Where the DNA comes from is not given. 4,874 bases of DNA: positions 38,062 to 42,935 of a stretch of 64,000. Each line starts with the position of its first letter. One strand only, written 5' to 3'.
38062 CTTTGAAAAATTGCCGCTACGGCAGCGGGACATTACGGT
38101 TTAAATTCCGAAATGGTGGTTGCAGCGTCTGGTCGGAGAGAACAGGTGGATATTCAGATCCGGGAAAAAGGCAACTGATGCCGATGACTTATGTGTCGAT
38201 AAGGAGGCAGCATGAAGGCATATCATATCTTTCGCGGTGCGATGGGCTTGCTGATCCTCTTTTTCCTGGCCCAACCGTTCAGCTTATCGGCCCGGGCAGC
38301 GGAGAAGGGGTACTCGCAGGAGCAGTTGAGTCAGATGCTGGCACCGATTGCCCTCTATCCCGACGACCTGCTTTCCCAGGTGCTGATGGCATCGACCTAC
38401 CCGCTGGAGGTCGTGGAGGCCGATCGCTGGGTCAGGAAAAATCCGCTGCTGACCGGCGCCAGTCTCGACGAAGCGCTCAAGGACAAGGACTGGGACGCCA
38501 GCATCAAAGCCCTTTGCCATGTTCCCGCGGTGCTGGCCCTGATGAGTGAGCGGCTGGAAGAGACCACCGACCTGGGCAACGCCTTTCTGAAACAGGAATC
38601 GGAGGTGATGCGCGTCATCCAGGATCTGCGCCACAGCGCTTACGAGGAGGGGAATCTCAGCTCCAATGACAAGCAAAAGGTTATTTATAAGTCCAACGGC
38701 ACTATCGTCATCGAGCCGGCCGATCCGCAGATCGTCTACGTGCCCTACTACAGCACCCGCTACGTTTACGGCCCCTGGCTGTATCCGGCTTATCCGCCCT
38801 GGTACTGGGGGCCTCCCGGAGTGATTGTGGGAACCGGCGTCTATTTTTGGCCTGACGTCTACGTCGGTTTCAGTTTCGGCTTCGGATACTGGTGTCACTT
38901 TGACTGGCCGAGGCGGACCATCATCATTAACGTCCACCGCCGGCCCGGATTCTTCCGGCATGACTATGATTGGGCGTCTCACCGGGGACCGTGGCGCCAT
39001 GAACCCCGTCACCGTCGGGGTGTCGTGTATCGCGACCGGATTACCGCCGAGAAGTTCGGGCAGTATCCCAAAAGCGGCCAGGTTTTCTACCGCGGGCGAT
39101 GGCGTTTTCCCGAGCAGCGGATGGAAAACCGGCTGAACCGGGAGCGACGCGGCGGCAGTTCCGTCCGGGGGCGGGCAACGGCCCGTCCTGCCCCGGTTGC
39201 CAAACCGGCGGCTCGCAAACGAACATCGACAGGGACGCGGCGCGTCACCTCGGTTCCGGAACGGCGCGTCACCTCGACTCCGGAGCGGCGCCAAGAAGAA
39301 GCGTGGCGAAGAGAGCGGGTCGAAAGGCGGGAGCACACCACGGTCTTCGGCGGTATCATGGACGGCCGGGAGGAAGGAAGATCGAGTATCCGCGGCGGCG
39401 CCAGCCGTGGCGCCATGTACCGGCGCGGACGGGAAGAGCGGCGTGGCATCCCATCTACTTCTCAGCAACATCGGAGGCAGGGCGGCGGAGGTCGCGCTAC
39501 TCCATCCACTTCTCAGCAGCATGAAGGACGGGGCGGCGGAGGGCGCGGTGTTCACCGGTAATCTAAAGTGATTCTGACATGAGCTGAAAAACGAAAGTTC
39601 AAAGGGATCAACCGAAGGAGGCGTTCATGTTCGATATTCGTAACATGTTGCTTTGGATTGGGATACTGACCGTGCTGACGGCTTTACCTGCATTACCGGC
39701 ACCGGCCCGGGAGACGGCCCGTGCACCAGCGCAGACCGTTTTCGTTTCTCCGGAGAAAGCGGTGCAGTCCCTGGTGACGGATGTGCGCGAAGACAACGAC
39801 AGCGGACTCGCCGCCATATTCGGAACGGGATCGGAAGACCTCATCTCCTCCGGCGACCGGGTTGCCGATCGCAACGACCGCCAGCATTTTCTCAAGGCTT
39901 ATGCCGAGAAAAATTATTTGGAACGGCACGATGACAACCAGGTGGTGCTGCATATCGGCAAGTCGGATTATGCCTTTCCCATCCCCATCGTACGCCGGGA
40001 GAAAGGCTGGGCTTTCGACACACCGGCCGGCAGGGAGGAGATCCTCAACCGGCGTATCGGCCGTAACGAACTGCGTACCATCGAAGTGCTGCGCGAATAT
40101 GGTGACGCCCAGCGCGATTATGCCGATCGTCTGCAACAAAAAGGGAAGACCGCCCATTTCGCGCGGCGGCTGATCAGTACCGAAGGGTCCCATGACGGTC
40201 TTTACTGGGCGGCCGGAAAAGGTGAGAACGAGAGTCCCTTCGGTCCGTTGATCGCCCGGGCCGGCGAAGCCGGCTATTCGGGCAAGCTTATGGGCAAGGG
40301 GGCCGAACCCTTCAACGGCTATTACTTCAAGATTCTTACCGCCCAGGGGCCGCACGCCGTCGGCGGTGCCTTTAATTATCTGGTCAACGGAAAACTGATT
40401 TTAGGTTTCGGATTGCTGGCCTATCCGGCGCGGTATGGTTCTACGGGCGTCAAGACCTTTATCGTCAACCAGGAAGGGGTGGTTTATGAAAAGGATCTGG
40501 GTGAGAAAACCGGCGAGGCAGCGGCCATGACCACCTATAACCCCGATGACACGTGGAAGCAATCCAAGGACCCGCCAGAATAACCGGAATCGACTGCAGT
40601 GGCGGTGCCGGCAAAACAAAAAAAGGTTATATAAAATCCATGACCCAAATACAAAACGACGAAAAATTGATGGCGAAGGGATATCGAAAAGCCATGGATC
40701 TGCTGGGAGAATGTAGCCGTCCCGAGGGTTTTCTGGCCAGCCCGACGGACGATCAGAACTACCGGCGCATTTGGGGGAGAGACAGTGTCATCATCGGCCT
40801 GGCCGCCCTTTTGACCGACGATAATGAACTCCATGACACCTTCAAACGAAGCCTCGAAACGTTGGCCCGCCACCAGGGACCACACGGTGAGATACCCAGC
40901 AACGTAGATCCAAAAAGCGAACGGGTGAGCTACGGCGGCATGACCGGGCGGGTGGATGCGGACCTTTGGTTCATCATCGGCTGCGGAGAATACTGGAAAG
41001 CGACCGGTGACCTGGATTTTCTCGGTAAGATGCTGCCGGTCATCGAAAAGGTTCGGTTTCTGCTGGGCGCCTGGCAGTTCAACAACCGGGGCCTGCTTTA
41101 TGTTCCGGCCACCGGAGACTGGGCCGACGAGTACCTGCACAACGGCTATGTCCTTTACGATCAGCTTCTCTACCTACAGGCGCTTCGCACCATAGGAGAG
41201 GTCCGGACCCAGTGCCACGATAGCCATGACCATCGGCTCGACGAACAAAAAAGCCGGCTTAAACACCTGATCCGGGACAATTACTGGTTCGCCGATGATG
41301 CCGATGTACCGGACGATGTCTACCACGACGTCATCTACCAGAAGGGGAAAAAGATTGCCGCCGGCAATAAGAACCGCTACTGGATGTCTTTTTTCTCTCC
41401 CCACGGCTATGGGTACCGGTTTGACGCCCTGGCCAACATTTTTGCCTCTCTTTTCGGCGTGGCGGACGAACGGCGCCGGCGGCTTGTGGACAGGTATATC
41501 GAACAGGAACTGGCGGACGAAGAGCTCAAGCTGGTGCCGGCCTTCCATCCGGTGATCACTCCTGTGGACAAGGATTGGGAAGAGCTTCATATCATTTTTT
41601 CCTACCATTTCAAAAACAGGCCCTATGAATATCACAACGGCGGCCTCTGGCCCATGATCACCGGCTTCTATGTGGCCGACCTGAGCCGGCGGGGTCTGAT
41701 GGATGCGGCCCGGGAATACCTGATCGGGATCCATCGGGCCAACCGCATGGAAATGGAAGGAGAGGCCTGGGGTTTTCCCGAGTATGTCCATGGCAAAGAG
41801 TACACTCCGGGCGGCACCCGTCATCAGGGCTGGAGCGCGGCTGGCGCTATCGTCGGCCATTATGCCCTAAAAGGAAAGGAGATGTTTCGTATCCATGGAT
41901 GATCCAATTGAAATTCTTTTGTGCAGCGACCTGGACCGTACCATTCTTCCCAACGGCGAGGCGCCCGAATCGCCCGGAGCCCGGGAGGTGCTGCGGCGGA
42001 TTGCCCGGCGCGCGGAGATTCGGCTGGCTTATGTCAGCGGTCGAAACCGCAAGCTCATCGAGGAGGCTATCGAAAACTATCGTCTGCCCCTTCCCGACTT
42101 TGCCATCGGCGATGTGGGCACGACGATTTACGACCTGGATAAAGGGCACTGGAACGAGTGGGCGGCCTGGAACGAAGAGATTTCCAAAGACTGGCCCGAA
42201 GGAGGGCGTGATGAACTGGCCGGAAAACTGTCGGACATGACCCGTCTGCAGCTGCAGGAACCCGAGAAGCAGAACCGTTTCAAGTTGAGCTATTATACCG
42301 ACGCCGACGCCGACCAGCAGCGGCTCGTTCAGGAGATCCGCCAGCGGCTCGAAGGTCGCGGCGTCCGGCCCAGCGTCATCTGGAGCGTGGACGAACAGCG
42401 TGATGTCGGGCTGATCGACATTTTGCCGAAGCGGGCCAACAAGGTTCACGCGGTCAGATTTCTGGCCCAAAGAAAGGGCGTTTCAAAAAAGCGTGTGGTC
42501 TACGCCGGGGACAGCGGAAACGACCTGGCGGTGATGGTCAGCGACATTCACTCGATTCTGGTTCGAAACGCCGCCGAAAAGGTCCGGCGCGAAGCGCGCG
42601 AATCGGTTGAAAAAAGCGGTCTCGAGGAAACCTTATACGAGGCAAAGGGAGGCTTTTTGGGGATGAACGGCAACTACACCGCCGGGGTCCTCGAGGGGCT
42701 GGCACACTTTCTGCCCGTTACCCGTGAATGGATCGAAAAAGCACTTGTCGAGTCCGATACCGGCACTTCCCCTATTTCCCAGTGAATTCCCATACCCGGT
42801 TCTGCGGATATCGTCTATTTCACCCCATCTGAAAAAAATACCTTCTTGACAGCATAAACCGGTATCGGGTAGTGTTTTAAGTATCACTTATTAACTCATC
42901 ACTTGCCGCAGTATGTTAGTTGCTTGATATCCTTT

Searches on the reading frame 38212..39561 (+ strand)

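Call 7: search_protein_families(library=pfam, max_evalue=0.00001, proteins=[window:38212-39561:+])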
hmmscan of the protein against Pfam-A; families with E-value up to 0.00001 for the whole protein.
window:38212-39561:+ (449 aa): 1 family
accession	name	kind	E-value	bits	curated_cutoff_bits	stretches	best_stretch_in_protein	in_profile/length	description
PF11737.13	DUF3300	-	6.3e-84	281.4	25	1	35-263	1-227/227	Protein of unknown function (DUF3300)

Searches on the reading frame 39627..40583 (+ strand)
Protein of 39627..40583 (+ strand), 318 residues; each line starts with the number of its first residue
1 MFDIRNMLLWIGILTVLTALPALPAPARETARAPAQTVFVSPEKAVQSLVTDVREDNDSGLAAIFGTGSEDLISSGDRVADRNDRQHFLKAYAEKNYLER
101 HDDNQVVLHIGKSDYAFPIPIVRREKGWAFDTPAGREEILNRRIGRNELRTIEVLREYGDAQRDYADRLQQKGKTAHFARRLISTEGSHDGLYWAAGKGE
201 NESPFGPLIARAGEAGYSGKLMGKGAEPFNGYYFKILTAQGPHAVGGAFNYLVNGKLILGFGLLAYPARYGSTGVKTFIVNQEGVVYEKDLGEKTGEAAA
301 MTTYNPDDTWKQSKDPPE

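Call 7: search_protein_families(library=pfam, max_evalue=0.00001, proteins=[window:39627-40583:+])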
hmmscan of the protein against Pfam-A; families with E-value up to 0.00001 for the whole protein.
window:39627-40583:+ (318 aa): 1 family
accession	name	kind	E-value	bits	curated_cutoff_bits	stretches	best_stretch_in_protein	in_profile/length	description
PF11453.13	DUF2950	-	4.1e-108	361.1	20.2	1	36-312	1-273/274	Protein of unknown function (DUF2950)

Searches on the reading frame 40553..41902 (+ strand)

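Call 7: search_protein_families(library=pfam, max_evalue=0.00001, proteins=[window:40553-41902:+])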
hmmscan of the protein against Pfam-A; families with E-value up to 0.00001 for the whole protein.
window:40553-41902:+ (449 aa): 2 families
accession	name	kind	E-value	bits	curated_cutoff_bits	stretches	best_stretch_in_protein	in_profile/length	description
PF12899.13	Glyco_hydro_100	-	3.2e-17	62.8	23.6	1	66-437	28-430/435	Alkaline and neutral invertase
PF06202.20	GDE_C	-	1.3e-12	47.8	21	0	70-167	25-113/367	Amylo-alpha-1,6-glucosidase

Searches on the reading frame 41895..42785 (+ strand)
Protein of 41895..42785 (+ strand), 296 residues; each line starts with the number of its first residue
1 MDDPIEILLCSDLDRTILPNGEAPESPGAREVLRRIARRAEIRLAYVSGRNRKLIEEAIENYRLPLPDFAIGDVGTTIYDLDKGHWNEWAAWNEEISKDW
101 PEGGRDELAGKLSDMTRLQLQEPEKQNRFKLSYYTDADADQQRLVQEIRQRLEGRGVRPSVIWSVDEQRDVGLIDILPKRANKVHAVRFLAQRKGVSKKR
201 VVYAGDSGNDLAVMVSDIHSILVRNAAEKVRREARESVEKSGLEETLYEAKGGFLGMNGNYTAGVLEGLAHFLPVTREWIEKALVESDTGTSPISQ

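Call 7: search_protein_families(library=pfam, max_evalue=0.00001, proteins=[window:41895-42785:+])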
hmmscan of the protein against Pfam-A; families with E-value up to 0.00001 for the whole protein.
window:41895-42785:+ (296 aa): 2 families
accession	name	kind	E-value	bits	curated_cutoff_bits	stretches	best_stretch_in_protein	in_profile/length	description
PF05116.19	S6PP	-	1.5e-49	169.2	20.3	1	7-272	3-245/247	Sucrose-6F-phosphate phosphohydrolase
PF08282.18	Hydrolase_3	-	1.2e-15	58.4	20.9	1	122-238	136-243/255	haloacid dehalogenase-like hydrolase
